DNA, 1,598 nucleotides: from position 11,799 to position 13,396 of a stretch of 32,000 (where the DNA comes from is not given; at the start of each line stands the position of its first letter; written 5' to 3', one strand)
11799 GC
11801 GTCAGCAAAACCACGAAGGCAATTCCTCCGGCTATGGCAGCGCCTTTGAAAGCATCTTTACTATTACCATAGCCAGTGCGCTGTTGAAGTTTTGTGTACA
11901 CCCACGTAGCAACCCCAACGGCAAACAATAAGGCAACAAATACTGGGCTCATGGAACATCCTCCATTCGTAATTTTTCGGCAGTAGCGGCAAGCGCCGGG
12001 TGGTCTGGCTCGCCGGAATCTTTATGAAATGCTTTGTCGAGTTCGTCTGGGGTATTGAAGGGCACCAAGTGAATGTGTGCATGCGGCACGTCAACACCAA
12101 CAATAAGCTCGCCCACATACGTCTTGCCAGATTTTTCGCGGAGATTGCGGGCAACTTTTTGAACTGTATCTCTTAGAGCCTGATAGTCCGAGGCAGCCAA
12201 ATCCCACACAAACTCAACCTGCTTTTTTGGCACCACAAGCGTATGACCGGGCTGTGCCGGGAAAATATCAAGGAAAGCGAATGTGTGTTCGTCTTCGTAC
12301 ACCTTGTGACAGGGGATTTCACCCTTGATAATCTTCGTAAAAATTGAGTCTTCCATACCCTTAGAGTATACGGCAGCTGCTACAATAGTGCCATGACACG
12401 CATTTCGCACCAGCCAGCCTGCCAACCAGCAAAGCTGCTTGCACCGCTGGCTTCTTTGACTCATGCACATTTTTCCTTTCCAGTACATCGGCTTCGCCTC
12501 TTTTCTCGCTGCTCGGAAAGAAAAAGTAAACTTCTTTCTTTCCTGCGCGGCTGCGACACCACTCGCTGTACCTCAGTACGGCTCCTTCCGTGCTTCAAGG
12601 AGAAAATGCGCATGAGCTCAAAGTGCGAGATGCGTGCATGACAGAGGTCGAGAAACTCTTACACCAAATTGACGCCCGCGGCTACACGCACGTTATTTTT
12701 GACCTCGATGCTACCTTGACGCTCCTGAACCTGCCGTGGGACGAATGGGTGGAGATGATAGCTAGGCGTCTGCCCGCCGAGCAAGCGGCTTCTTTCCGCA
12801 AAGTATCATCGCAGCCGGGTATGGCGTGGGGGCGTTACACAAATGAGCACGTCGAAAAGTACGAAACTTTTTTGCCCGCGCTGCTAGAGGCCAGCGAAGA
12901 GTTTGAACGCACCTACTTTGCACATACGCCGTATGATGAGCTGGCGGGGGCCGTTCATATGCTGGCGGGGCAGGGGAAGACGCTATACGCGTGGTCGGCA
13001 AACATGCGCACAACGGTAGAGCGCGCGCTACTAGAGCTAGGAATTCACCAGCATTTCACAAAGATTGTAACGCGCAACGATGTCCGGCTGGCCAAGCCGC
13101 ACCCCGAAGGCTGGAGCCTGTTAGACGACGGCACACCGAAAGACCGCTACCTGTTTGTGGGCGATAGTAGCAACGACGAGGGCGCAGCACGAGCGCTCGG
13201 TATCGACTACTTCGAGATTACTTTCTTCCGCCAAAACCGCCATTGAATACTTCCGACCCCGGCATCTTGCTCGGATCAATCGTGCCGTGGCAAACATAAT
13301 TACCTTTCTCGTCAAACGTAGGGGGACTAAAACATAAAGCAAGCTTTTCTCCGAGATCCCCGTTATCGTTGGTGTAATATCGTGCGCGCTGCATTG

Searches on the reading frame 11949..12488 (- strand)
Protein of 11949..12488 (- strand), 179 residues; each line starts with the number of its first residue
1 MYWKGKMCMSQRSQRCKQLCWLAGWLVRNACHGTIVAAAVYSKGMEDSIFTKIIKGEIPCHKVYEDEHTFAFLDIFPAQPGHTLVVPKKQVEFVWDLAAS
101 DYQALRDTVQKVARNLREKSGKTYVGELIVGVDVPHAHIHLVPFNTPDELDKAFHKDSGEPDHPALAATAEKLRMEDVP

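Call 41: search_protein_families(library=pfam, proteins=[window:11949-12488:-], max_evalue=0.001)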
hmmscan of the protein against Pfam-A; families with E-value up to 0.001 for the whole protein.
window:11949-12488:- (179 aa): 2 families
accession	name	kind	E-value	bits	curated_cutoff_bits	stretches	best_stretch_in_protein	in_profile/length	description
PF01230.28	HIT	-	2.9e-19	70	21.5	1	55-143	1-94/98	HIT domain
PF11969.13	DcpS_C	-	3.2e-14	53.8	24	1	49-142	3-100/114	Scavenger mRNA decapping enzyme C-term binding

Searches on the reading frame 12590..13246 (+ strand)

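Call 41: search_protein_families(library=pfam, proteins=[window:12590-13246:+], max_evalue=0.001)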
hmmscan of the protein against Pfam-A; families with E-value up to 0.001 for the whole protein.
window:12590-13246:+ (218 aa): 3 families
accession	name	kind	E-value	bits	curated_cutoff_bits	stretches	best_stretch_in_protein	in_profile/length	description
PF13419.12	HAD_2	-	1.9e-15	57.9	23.8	1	35-207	1-175/178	Haloacid dehalogenase-like hydrolase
PF00702.32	Hydrolase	-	1.1e-13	52.4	26.4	1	33-204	2-191/191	haloacid dehalogenase-like hydrolase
PF12710.13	HAD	-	0.00012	23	27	1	35-200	1-188/189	haloacid dehalogenase-like hydrolase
